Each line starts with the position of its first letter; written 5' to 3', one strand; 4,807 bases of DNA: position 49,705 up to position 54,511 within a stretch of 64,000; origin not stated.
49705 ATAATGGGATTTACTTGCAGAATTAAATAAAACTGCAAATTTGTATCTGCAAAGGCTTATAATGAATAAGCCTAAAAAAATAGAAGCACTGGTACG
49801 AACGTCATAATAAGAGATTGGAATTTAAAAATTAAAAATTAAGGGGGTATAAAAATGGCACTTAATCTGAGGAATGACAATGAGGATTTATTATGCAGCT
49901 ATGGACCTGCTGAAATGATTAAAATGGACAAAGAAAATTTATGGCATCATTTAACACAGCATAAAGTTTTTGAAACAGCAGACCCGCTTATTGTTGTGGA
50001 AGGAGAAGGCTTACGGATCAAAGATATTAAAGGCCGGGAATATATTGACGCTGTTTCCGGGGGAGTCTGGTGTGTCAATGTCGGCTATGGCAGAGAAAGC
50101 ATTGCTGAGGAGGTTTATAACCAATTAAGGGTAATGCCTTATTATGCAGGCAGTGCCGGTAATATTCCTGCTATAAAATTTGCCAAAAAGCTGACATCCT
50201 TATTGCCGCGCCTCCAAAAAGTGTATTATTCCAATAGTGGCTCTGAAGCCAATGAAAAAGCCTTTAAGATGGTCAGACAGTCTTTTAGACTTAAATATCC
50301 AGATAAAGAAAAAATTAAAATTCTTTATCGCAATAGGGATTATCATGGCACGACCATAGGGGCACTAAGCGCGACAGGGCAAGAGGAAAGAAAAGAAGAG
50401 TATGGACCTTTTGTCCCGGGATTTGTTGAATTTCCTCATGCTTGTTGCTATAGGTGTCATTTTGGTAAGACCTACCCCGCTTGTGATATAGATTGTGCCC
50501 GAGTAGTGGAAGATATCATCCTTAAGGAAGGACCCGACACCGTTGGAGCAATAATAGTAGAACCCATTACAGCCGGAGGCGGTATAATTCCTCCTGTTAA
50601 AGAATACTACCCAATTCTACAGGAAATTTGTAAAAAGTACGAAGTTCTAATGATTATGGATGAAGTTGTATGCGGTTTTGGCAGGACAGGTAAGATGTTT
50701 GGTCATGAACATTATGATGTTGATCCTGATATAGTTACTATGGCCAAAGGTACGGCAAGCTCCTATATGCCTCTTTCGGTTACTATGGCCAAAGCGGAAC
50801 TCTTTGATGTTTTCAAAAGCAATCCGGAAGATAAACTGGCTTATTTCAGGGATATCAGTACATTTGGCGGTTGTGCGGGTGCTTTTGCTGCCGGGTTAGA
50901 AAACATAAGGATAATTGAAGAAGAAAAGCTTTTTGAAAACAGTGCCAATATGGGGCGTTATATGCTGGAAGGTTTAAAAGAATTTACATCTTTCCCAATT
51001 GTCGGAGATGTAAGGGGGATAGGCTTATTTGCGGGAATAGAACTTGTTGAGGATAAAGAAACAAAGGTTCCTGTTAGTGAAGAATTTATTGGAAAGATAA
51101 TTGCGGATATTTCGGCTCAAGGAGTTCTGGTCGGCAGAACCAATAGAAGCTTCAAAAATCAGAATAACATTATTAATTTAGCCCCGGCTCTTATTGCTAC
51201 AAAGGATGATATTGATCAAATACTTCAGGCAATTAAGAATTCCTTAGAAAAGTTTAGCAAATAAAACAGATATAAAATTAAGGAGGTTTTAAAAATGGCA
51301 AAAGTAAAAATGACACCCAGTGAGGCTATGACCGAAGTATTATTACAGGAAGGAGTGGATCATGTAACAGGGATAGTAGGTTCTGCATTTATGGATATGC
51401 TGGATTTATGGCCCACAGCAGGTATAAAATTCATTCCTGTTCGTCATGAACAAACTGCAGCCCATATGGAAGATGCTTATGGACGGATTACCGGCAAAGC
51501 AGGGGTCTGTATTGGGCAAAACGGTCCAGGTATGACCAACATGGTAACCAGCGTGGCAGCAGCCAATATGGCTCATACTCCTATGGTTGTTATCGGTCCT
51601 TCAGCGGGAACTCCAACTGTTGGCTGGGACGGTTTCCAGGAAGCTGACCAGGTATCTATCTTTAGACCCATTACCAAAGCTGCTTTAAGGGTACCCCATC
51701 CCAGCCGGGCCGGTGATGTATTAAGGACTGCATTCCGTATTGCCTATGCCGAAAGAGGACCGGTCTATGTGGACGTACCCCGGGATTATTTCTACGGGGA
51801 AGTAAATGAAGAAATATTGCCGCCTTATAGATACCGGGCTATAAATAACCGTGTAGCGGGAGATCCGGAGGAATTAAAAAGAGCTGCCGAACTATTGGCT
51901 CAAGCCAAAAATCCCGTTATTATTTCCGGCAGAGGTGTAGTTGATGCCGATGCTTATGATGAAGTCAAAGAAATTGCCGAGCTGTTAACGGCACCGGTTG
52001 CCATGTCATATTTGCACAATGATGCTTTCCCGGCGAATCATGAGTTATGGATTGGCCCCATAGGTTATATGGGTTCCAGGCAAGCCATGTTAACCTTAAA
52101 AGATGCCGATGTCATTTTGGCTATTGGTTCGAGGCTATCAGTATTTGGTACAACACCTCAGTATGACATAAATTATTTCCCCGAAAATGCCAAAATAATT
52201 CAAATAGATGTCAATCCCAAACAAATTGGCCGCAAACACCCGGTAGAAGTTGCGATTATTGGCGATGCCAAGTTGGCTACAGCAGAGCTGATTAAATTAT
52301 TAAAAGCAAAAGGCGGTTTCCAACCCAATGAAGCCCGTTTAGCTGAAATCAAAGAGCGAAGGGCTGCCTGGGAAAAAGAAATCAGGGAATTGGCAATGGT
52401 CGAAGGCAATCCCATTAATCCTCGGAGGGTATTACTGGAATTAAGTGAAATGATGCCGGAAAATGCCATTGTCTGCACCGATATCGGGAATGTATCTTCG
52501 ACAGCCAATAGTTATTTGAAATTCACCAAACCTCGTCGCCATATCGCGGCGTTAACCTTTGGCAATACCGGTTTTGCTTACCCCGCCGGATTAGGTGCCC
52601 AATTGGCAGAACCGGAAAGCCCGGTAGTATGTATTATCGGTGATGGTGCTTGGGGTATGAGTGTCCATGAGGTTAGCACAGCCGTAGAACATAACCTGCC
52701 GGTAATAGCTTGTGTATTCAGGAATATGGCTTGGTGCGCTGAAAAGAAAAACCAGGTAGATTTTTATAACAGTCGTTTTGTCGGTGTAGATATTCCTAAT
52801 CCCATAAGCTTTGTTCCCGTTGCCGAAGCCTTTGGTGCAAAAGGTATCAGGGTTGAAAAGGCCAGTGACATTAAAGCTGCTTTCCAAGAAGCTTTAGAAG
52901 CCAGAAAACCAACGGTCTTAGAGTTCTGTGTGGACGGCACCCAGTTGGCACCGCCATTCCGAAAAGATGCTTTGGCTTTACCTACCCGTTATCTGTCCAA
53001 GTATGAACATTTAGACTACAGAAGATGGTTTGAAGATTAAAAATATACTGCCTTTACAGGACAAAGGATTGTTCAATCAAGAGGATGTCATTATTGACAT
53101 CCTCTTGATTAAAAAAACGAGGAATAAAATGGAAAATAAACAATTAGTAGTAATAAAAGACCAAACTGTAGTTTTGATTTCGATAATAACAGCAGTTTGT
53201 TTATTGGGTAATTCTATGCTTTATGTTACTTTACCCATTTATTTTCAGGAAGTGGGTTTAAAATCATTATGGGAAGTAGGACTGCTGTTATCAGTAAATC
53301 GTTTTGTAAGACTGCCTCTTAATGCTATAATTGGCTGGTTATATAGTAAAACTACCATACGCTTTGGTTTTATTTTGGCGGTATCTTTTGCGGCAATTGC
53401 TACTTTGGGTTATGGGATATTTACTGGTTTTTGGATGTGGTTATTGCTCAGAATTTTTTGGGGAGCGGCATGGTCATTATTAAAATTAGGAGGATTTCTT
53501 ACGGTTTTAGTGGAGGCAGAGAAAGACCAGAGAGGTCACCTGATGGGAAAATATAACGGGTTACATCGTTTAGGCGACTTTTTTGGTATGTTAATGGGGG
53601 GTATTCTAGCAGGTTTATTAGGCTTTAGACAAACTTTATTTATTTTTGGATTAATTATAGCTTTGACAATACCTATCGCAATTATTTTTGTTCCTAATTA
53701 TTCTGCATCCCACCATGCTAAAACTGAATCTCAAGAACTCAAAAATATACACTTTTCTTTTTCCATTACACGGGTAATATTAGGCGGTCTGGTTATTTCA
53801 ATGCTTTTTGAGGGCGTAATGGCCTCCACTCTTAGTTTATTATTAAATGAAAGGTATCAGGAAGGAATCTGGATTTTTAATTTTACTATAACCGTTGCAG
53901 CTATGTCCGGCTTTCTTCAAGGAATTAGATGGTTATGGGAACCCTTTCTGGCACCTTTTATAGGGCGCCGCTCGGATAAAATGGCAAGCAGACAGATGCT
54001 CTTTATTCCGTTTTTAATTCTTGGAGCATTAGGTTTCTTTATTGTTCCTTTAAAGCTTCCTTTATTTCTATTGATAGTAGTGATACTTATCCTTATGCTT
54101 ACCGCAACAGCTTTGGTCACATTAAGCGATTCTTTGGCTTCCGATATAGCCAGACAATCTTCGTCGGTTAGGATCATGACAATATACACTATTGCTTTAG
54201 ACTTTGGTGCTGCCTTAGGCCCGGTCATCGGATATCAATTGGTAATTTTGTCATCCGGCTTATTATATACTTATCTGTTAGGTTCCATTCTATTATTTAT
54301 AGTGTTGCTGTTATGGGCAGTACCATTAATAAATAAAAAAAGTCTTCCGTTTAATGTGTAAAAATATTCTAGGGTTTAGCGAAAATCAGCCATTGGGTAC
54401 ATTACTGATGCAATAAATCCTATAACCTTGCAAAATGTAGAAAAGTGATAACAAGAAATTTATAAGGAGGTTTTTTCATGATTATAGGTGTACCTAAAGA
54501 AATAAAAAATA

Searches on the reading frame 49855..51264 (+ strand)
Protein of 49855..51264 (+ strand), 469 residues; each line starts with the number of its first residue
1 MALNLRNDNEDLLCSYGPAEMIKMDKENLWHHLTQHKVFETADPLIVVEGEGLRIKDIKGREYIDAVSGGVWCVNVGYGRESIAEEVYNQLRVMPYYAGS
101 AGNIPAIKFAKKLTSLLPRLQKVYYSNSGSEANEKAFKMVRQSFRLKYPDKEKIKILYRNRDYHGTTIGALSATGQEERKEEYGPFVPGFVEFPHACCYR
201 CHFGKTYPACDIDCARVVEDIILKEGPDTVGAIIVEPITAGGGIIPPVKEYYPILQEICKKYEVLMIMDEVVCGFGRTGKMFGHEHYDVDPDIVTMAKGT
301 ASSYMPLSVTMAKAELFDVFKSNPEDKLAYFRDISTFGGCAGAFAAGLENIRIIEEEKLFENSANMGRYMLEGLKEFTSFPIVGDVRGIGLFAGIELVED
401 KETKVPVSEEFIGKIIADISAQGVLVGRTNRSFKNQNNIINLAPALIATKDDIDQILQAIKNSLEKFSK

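Call 44: search_protein_families(library=pfam, proteins=[window:49855-51264:+], max_evalue=0.00001)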
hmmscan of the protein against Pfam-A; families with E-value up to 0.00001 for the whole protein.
window:49855-51264:+ (469 aa): 1 family
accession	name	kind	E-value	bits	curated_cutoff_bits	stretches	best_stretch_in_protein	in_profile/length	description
PF00202.27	Aminotran_3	-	2.8e-90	303.4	30.5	1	44-462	10-401/403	Aminotransferase class-III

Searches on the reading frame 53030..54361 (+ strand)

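Call 44: search_protein_families(library=pfam, proteins=[window:53030-54361:+], max_evalue=0.00001)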
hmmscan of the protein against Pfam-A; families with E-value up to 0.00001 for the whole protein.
window:53030-54361:+ (443 aa): 1 family
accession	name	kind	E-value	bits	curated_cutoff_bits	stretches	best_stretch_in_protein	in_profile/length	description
PF07690.21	MFS_1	-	1.7e-22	80.3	33.4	2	51-294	2-251/347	Major Facilitator Superfamily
